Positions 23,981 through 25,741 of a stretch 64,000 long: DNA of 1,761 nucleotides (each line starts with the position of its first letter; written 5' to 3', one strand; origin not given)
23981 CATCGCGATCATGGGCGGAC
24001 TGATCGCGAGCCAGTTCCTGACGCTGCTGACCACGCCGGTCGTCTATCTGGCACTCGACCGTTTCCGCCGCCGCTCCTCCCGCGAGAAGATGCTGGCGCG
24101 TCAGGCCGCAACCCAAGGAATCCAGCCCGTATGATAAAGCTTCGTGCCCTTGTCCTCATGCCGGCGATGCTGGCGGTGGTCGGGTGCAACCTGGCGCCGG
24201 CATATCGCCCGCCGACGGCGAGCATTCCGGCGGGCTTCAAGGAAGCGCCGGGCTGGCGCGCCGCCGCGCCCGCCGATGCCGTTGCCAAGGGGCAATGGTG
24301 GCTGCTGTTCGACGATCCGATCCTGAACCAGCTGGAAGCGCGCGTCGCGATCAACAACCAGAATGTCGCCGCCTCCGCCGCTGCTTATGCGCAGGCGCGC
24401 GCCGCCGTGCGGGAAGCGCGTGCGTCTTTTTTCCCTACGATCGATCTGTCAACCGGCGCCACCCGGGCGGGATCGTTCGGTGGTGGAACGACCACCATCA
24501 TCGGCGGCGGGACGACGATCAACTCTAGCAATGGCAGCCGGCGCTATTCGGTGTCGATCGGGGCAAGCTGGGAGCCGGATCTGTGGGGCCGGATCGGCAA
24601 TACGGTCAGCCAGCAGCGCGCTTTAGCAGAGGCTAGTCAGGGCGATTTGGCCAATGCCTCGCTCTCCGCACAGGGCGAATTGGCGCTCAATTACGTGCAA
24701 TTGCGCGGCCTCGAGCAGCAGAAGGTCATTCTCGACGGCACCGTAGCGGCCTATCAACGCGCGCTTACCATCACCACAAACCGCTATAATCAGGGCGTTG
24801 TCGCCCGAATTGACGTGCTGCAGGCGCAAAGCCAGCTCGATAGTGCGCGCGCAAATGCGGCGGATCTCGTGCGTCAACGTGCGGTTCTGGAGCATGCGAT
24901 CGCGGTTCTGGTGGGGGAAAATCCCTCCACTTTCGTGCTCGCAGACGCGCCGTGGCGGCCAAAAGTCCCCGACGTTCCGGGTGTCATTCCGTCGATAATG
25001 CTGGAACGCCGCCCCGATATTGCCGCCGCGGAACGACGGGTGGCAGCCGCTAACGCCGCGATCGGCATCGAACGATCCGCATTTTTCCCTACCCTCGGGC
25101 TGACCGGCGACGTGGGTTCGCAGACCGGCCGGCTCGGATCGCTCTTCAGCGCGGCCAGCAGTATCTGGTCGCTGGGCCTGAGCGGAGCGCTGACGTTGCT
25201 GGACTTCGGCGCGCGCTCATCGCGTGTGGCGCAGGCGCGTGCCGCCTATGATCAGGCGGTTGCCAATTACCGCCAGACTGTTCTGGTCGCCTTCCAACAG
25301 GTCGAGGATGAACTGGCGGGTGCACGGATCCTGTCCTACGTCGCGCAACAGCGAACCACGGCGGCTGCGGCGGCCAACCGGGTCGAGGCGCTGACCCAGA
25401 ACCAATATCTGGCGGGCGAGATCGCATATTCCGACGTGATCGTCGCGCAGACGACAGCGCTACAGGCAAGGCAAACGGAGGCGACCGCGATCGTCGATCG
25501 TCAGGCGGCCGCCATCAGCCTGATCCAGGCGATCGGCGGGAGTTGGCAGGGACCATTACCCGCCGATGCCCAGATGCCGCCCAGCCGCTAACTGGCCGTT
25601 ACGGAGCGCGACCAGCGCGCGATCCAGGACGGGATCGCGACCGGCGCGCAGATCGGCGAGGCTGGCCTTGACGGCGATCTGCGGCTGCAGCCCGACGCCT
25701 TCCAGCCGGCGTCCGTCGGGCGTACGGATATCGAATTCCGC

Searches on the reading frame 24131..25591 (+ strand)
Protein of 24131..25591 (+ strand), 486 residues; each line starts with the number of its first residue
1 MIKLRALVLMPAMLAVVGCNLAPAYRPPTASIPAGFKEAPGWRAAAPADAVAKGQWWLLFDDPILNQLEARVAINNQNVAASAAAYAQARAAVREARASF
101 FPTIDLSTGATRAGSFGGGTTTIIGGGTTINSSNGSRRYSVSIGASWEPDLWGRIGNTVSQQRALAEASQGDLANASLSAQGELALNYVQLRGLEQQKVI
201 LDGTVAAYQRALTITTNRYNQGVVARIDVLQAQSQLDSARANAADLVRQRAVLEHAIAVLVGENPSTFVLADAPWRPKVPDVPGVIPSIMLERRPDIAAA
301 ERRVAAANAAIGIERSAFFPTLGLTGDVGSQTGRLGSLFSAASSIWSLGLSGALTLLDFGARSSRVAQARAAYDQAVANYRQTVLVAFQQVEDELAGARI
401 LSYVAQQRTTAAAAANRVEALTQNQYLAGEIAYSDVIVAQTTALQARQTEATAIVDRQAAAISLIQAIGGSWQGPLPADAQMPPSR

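Call 65: search_protein_families(library=pfam, proteins=[window:24131-25591:+], max_evalue=0.00001)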
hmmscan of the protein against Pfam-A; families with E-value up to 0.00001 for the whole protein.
window:24131-25591:+ (486 aa): 1 family
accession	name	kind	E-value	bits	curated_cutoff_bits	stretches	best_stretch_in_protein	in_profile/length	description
PF02321.23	OEP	-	3.9e-49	167.4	22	2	288-469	6-187/187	Outer membrane efflux protein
